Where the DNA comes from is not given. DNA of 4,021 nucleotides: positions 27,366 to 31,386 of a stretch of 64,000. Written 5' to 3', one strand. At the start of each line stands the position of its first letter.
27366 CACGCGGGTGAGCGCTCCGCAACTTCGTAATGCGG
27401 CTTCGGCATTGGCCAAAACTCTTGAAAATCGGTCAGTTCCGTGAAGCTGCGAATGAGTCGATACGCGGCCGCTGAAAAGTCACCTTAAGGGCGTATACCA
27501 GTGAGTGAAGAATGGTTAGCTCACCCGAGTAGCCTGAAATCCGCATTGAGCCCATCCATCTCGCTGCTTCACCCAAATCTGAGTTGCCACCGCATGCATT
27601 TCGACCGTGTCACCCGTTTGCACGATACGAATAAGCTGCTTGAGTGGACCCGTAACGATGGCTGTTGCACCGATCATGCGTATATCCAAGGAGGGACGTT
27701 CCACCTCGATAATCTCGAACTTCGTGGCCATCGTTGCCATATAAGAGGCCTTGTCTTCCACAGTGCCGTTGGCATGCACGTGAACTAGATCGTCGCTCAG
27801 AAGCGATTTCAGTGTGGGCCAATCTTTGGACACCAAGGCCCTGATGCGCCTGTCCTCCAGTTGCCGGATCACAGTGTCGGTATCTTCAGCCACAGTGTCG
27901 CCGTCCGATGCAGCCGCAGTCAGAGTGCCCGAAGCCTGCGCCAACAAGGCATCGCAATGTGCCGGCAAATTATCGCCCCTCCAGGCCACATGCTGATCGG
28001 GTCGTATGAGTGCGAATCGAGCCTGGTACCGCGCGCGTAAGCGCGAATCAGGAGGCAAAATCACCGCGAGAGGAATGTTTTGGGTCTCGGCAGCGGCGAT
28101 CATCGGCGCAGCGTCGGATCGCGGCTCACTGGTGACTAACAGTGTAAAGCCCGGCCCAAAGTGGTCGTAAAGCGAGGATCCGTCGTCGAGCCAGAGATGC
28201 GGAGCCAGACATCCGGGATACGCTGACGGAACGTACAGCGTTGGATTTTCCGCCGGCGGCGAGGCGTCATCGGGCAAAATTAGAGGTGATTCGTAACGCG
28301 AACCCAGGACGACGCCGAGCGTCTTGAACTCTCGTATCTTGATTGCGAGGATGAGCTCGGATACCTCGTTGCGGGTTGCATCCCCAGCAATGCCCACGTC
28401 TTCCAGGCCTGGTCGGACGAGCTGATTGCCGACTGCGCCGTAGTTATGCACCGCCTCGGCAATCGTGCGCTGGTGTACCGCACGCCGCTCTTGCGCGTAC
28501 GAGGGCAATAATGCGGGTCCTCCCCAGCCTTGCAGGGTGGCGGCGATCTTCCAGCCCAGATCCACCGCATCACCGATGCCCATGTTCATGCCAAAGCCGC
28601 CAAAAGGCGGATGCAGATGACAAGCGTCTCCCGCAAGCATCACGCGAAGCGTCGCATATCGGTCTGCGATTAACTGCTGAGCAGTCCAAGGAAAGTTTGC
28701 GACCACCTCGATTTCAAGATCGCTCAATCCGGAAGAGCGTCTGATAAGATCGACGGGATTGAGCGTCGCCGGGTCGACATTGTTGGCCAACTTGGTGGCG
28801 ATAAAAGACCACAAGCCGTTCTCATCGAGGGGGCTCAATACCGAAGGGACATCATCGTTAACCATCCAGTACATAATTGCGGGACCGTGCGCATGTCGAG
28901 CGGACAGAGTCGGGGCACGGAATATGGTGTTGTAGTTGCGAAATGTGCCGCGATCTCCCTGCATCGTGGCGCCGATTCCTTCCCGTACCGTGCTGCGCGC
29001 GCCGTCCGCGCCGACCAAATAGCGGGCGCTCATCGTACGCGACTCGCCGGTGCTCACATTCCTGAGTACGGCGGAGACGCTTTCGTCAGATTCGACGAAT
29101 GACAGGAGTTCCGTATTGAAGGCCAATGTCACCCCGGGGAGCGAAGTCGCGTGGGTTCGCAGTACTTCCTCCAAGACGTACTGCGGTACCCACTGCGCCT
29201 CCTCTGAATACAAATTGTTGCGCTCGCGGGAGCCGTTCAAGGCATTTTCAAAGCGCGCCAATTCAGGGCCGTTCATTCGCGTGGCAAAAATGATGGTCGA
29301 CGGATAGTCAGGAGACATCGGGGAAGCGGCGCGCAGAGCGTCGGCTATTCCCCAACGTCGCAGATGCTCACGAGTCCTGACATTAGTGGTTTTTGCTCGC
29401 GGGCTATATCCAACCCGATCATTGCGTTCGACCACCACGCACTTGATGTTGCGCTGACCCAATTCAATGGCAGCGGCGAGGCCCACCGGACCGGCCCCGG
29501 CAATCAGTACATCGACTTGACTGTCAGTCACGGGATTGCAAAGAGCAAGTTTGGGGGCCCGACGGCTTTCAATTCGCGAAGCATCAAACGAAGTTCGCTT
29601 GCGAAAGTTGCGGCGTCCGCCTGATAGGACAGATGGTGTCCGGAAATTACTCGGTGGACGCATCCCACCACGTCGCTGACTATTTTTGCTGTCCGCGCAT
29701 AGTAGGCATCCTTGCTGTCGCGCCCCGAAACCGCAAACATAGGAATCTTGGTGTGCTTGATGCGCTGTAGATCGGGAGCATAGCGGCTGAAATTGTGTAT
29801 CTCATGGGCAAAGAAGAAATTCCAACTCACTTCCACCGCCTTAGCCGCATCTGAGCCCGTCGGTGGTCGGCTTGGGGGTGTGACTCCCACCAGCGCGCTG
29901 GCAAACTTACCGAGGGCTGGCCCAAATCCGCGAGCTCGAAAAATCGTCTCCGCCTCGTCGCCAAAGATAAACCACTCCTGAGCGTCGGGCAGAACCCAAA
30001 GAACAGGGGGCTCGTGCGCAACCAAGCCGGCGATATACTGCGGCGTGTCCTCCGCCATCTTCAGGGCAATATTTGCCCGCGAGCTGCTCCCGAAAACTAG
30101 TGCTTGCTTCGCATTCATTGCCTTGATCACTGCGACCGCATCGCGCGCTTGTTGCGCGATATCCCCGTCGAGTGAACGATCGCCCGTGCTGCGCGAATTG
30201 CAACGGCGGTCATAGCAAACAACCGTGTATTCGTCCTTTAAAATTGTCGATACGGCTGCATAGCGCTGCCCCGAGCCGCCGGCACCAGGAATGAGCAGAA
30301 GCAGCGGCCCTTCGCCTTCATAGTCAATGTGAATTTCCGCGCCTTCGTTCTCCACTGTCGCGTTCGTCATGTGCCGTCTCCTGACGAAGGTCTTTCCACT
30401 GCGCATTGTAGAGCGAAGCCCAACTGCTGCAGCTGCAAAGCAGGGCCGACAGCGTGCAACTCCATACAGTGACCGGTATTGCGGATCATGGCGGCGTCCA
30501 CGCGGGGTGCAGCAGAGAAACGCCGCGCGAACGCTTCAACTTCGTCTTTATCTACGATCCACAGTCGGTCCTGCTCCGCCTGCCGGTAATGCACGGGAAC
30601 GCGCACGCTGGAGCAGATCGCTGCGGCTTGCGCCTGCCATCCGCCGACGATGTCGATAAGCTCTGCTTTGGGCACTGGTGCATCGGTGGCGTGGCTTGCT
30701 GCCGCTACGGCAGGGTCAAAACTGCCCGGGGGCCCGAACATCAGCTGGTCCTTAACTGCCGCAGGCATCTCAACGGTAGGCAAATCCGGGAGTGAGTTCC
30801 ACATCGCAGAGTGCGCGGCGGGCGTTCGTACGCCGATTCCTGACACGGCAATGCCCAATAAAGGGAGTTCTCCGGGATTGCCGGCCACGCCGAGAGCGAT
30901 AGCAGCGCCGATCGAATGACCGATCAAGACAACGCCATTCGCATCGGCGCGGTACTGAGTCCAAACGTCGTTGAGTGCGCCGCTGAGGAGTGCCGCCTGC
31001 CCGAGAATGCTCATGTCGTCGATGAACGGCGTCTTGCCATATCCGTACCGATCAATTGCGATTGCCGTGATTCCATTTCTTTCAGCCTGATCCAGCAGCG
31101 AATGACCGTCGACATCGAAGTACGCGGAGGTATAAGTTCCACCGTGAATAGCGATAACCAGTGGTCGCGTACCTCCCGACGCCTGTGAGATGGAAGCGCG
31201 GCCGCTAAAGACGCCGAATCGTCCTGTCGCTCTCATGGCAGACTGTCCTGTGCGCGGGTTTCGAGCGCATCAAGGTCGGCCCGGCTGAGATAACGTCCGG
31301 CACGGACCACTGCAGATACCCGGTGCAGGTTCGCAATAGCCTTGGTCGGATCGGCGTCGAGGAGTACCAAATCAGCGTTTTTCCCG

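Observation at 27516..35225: TonB-receptor-led operon with three consecutive 4-nt start/stop overlaps: periplasmic amidohydrolase, two alpha/beta hydrolases, fused monooxygenase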

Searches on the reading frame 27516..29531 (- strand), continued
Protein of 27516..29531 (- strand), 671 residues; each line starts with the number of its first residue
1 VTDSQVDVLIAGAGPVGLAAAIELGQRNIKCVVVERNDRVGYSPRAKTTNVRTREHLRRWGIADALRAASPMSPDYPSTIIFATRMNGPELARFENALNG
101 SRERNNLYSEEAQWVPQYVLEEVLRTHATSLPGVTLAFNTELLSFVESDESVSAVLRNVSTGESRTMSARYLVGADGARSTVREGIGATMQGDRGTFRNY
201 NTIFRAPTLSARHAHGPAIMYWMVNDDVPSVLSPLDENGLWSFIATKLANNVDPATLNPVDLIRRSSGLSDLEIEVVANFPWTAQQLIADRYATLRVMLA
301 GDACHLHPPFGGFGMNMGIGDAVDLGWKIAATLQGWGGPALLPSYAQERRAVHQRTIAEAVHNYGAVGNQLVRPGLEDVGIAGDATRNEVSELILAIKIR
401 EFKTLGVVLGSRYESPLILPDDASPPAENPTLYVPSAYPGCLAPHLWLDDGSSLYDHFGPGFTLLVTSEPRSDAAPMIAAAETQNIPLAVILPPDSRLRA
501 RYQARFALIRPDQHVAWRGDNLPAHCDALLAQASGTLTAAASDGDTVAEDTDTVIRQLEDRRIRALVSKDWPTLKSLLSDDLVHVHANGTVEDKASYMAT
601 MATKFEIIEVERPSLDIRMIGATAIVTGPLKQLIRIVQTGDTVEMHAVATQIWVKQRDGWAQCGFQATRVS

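Call 41: find_encoding_contigs(protein=P0005, flank=10000, max_places=2)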
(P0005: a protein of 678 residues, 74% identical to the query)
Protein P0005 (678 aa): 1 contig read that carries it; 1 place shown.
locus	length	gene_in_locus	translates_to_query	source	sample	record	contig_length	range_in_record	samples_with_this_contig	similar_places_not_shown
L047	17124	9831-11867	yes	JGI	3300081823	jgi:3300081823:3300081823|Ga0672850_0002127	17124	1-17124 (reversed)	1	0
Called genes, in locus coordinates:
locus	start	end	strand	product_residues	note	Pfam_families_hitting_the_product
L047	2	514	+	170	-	?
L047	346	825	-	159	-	PF00083:Sugar_tr, PF13193:AMP-binding_C (weak)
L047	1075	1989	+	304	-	-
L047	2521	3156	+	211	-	PF13577:SnoaL_4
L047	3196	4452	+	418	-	PF07690:MFS_1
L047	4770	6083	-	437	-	PF00364:Biotin_lipoyl, PF02817:E3_binding, PF00198:2-oxoacid_dh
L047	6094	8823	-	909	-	PF28598:PDH_E1_N, PF00456:Transketolase_N (faint), PF17831:PDH_E1_M, PF22613:Transketolase_C_1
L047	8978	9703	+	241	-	PF01557:FAA_hydrolase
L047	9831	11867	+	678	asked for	PF01266:DAO (faint), PF01494:FAD_binding_3, PF21274:Rng_hyd_C, PF14534:DUF4440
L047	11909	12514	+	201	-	PF00903:Glyoxalase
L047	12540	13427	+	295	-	PF00753:Lactamase_B, PF12706:Lactamase_B_2 (weak)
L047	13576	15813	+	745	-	PF07715:Plug, PF00593:TonB_dep_Rec_b-barrel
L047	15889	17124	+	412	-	?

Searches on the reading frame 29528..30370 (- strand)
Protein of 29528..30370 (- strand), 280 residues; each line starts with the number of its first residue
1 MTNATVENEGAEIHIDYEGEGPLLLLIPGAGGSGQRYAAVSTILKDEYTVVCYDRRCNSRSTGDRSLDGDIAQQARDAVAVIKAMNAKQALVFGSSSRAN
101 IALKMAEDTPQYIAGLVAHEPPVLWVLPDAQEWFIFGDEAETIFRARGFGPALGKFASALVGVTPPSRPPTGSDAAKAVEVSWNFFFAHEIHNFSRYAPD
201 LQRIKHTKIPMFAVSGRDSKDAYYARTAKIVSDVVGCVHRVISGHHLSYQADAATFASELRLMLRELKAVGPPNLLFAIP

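Call 6: search_protein_families(library=pfam, proteins=[window:29528-30370:-])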
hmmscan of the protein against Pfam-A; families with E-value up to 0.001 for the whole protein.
window:29528-30370:- (280 aa): 3 families
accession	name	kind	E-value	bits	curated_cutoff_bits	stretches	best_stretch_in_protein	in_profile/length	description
PF00561.26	Abhydrolase_1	-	1.5e-09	38.3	25.8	1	22-148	1-132/245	alpha/beta hydrolase fold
PF12697.13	Abhydrolase_6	-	2e-07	32.4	26.3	1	24-257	1-215/217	Alpha/beta hydrolase family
PF12146.15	Hydrolase_4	-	2.2e-06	27.6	27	1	24-123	7-111/239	Serine aminopeptidase, S33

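Call 7: search_protein_families(library=ncbifam, proteins=[window:29528-30370:-])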
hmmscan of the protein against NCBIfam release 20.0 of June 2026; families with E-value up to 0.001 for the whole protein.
window:29528-30370:- (280 aa): 11 families
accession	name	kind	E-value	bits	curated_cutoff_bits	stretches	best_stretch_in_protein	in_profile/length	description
TIGR03611.1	RutD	equivalog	1.7e-15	57.1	238.5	1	12-117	4-109/258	pyrimidine utilization protein D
TIGR02427.1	protocat_pcaD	equivalog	2.7e-10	40.1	255.85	1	18-117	7-108/251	3-oxoadipate enol-lactonase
TIGR03056.1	bchO_mg_che_rel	equivalog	5.2e-10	38.8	172.55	1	9-111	14-118/278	alpha/beta fold hydrolase BchO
NF051488.1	bifunc_PcaDC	exception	1.1e-09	37.9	390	1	14-265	3-251/375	bifunctional 3-oxoadipate enol-lactonase/4-carboxymuconolactone decarboxylase PcaDC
NF050089.1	i_nPHAscl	equivalog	1.3e-05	24.5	300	1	17-117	14-113/288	intracellular short-chain-length polyhydroxyalkanoate depolymerase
NF004514.1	PRK05855.1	equivalog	2.4e-05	23.1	455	1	6-89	5-91/578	SDR family oxidoreductase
TIGR01249.1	pro_imino_pep_1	equivalog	0.00017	20.9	259.75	1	22-119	28-126/307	prolyl aminopeptidase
NF051487.1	bifunc_PcaCD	exception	0.0002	20.6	430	0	39-118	190-268/413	bifunctional 4-carboxymuconolactone decarboxylase/3-oxoadipate enol-lactonase PcaCD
NF011457.0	PRK14875.1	equivalog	0.0002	20.4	307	1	11-116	120-226/372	acetoin dehydrogenase dihydrolipoyllysine-residue acetyltransferase subunit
NF058673.1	LipAdnlyCyLipJMY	equivalog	0.00025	19.9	800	1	72-118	87-133/449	bifunctional lipase/adenylate cyclase LipJ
TIGR03695.1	menH_SHCHC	equivalog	0.00059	19.3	208.55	0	22-117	3-100/252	2-succinyl-6-hydroxy-2,4-cyclohexadiene-1-carboxylate synthase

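Call 22: search_solved_structures(query=window:29528-30370:-, max_evalue=0.001)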
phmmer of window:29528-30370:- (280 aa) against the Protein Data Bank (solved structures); distinct sequences matched with E-value up to 0.001: 26.
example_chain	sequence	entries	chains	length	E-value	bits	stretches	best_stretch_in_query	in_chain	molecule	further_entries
8g48_A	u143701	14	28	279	2.6e-19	73.1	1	5-258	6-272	Fluorophosphonate-binding serine hydrolase E | Fluorophosphonate-binding serine hydrolases E | FphE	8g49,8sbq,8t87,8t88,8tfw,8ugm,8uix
6eb3_A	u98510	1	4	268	3e-09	40.1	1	9-117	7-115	Est1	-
8v16_C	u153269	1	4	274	3e-09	40.1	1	9-117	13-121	Esterase 1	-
3v48_A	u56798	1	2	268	1.1e-08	38.3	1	20-117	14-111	Putative aminoacrylate hydrolase RutD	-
2ock_A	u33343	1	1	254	3.6e-08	36.6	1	2-117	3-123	Valacyclovir hydrolase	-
3r0v_A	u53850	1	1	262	4.6e-08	36.2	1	7-123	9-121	Alpha/beta hydrolase fold protein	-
2ocg_A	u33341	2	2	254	5e-08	36.1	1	2-117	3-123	Valacyclovir hydrolase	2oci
2ocl_A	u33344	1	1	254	1.3e-07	34.7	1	2-117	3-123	Valacyclovir hydrolase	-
5egn_A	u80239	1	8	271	4.2e-07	33.1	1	6-116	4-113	Esterase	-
4bat_A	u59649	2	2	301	8.2e-06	28.9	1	5-120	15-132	PROBABLE EPOXIDE HYDROLASE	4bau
4baz_A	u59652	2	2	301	1.1e-05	28.4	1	5-119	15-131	PROBABLE EPOXIDE HYDROLASE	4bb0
4b9a_A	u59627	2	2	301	1.1e-05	28.4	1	5-119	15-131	PROBABLE EPOXIDE HYDROLASE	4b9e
6jr9_A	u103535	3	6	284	2.4e-05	27.3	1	9-124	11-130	Zearalenone hydrolase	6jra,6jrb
5c7y_A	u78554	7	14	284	2.4e-05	27.3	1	9-124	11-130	Zearalenone hydrolase | Zearalenone lactonase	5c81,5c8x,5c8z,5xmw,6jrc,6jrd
6jqz_A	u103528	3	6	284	2.5e-05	27.3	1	9-124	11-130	Zearalenone hydrolase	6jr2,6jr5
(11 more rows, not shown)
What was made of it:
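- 29528..30370 (-): ABH2, an accessory alpha/beta hydrolase of 280 aa with a damaged nucleophile elbow (GSSSRA). Abhydrolase_1 (call 6); FphE-like (call 22).
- ABH2 has weak hits to zearalenone lactonases (call 22).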

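Call 73: search_protein_representatives(protein=window:29528-30370:-)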
Query: 280 residues. Proteins with E-value up to 0.001 (for the whole library): 3226; up to 1e-10: 863; up to 1e-30: 66. The best 150 are listed.
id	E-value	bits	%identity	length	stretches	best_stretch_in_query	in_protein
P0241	2.0e-83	296.5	53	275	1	5-272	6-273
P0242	5.7e-73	262.2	50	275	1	2-266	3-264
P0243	2.1e-71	257.1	49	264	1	4-268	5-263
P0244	3.7e-66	239.9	44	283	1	5-274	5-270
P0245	1.9e-62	227.7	45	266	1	2-268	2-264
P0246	8.4e-61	222.3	43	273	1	5-253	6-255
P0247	3.2e-58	213.9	60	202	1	2-176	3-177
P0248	1.3e-56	208.6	42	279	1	4-273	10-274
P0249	4.8e-56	206.7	45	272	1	4-268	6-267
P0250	1.8e-55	204.9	45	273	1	3-267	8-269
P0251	8.4e-55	202.7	42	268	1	5-268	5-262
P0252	2.9e-52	194.4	44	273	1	4-269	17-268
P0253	6.0e-52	193.3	38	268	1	4-265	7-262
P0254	7.1e-52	193.1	40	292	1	8-261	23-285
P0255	1.1e-51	192.4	55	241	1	4-173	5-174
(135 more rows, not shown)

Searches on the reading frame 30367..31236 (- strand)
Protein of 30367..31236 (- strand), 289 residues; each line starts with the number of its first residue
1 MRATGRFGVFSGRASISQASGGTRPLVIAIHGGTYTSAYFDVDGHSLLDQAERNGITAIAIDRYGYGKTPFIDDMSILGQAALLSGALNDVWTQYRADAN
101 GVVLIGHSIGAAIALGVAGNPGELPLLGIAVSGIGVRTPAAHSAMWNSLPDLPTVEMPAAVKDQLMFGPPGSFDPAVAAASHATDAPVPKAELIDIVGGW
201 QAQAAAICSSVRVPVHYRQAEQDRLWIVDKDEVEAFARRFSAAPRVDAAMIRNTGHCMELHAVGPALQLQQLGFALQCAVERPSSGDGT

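Call 6: search_protein_families(library=pfam, proteins=[window:30367-31236:-])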
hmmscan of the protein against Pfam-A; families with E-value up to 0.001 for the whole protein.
window:30367-31236:- (289 aa): 3 families
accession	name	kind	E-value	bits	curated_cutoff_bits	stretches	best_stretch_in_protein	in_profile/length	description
PF12697.13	Abhydrolase_6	-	6.6e-15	56.8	26.3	1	27-261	1-210/217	Alpha/beta hydrolase family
PF12146.15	Hydrolase_4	-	1.4e-05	25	27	1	24-136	4-111/239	Serine aminopeptidase, S33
PF00561.26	Abhydrolase_1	-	0.00074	19.7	25.8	0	25-202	1-153/245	alpha/beta hydrolase fold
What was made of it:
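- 30367..31236 (-): ABH1, a cytoplasmic alpha/beta hydrolase of 289 aa and the constant partner of the amidohydrolase. Abhydrolase_6 (call 6).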

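Call 7: search_protein_families(library=ncbifam, proteins=[window:30367-31236:-])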
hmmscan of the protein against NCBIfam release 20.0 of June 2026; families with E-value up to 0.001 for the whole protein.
window:30367-31236:- (289 aa): 2 families
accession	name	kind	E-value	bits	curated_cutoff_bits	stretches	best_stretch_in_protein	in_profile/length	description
NF050058.1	e_dPHAscl_type1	hypoth_equivalog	1.9e-05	24.3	150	1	22-134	20-138/276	extracellular catalytic domain type 1 short-chain-length polyhydroxyalkanoate depolymerase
NF011457.0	PRK14875.1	equivalog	0.0003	19.9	307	1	27-120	135-218/372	acetoin dehydrogenase dihydrolipoyllysine-residue acetyltransferase subunit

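Call 21: search_solved_structures(query=window:30367-31236:-, max_evalue=0.001)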
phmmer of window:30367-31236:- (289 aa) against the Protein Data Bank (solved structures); distinct sequences matched with E-value up to 0.001: 1.
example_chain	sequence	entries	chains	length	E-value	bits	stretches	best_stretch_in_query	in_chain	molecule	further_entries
3c5v_A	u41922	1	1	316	0.00061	22.6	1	19-137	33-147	Protein phosphatase methylesterase 1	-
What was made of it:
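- Closest known: StnA streptonigrin methylesterase. Different: Identity is about 17%, with no sequence-level hit (call 21).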

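Call 84: find_homologous_proteins(query=window:30367-31236:-, max_evalue=1e-15)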
Query window:30367-31236:- (289 aa): 926 proteins with E <= 1e-15 among 8000 candidates; the best 120 are listed.
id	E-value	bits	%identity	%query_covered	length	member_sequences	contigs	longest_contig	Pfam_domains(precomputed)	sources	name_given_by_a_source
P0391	9.0e-188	641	100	100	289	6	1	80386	PF12697.14,PF12146.16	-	-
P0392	1.3e-166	571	91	99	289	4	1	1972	PF12697.14,PF00561.27,PF12146.16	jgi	jgi:pimeloyl-ACP methyl ester carboxylesterase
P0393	6.8e-164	562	88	99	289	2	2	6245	PF12697.14,PF12146.16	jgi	jgi:pimeloyl-ACP methyl ester carboxylesterase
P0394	3.7e-163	560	87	99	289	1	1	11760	PF12697.14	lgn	-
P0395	6.3e-162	556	87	99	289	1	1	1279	PF12697.14,PF12146.16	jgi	jgi:pimeloyl-ACP methyl ester carboxylesterase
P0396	1.6e-153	528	83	97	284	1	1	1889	PF12697.14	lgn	-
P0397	1.2e-151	522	82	99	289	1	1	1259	PF12697.14,PF12146.16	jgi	jgi:pimeloyl-ACP methyl ester carboxylesterase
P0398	2.4e-146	505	87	90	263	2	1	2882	PF12697.14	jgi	jgi:pimeloyl-ACP methyl ester carboxylesterase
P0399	7.8e-141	487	75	97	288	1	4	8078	PF12697.14,PF12146.16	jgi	jgi:pimeloyl-ACP methyl ester carboxylesterase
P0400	5.1e-138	477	76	97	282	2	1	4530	PF12697.14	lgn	-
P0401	3.4e-136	471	75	97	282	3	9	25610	PF12697.14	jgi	jgi:pimeloyl-ACP methyl ester carboxylesterase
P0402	2.2e-135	469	74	98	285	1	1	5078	PF12697.14,PF12146.16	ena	-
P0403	3.3e-135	468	74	97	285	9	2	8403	PF12697.14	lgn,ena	-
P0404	4.2e-135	468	73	97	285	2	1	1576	PF12697.14,PF12146.16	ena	-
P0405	5.0e-135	468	75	97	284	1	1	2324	PF12697.14,PF12146.16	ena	-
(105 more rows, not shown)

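Call 90: predict_structure(alignment_id=A3)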
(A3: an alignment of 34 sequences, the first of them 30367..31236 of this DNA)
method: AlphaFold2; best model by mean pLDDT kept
length: 289 residues; sequences in the alignment: 34
mean_pLDDT: 92.6   pTM: 0.92
mean pLDDT of the five models: 92.6, 92.6, 92.5, 90.8, 90.5
residues with pLDDT >= 90: 217; 70-90: 66; 50-70: 2; < 50: 4
segments of 3 or more residues with pLDDT < 50: 286-289
pLDDT, mean of each block of 10 residues (from residue 1): 95 90 94 94 94 96 97 97 96 95 98 98 98 92 88 89 82 84 91 92 96 98 91 95 98 92 94 98 61
secondary structure, 60 per line:
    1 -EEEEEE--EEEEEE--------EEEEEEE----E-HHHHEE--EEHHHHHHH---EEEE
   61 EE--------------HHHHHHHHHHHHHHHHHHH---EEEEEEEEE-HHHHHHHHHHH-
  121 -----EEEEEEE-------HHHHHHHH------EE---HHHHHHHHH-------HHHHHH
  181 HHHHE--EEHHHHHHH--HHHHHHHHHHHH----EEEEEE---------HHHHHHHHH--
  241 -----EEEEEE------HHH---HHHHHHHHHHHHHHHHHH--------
elements in order: E2-7 E10-15 E24-30 H37-40 H47-53 E57-62 H77-95 E99-107 H109-119 E126-132 H140-147 H159-167 H175-184 H190-196 H199-210 E215-220 H230-238 E246-251 H264-281
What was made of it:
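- On Alpha/beta hydrolase (ABH1): The fold model has pLDDT 92.6 (call 90).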

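Call 92: fold_search(model_id=the predicted structure, library=pdb)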
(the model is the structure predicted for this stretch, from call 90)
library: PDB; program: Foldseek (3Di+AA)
matches with E <= 10: 1814; with E <= 0.001: 1369
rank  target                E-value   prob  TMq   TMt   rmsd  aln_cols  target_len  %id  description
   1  5hdf_B                8.5e-17  1.00  0.70  0.64   5.2       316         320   17  Hydrolase SeMet-StnA (released 2017-01-11)
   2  5hdf_C                2.4e-16  1.00  0.72  0.66   5.2       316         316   16  Hydrolase SeMet-StnA (released 2017-01-11)
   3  5hdf_A                7.9e-16  1.00  0.73  0.67   4.2       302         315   16  Hydrolase SeMet-StnA (released 2017-01-11)
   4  5hdp_A                1.9e-15  1.00  0.70  0.64   5.1       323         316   17  Hydrolase StnA mutant - S185A (released 2017-01-11)
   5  5hdp_F                7.8e-15  1.00  0.71  0.66   4.4       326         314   16  Hydrolase StnA mutant - S185A (released 2017-01-11)
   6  8ckp_F                1.0e-12  1.00  0.62  0.61   4.6       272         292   15  X-ray structure of the crystallization-prone form of subfamily III haloalkane dehalogenase DhmeA from Haloferax medite (released 2023-08-30)
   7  3pe6                  1.4e-12  1.00  0.69  0.69   4.3       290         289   14  Crystal Structure of a soluble form of human MGLL in complex with an inhibitor (released 2011-03-02)
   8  4uhh                  1.4e-12  1.00  0.62  0.65   5.2       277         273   16  Structural studies of a thermophilic esterase from Thermogutta terrifontis (cacodylate complex) (released 2015-06-10)
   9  4uhe                  1.6e-12  1.00  0.64  0.67   5.3       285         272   15  Structural studies of a thermophilic esterase from Thermogutta terrifontis (malate bound) (released 2015-06-10)
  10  4uhd                  1.7e-12  1.00  0.63  0.66   4.9       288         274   14  Structural studies of a thermophilic esterase from Thermogutta terrifontis (acetate bound) (released 2015-06-10)
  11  4uhc                  2.0e-12  1.00  0.63  0.66   5.1       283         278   16  Structural studies of a thermophilic esterase from Thermogutta terrifontis (Native) (released 2015-06-10)
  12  8ckp_B                2.1e-12  1.00  0.63  0.63   4.9       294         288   14  X-ray structure of the crystallization-prone form of subfamily III haloalkane dehalogenase DhmeA from Haloferax medite (released 2023-08-30)
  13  1brt                  2.6e-12  1.00  0.61  0.64   5.5       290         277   17  BROMOPEROXIDASE A2 MUTANT M99T (released 1998-06-17)
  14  8ckp_A                2.9e-12  1.00  0.61  0.62   5.1       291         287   14  X-ray structure of the crystallization-prone form of subfamily III haloalkane dehalogenase DhmeA from Haloferax medite (released 2023-08-30)
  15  7ozm                  3.1e-12  1.00  0.67  0.69   4.8       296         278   15  Crystal Structure of mtbMGL K74A (Closed Cap Conformation) (released 2021-09-15)
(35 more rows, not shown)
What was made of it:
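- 30367..31236 (-): AF2 pLDDT 92.6; the top fold match is the streptonigrin methylesterase StnA (calls 90, 92).
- Closest known: StnA streptonigrin methylesterase. Same: Best fold match of ABH1 (E 8.5e-17; call 92); a Ser hydrolase acting on an aromatic carboxylate methyl ester.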
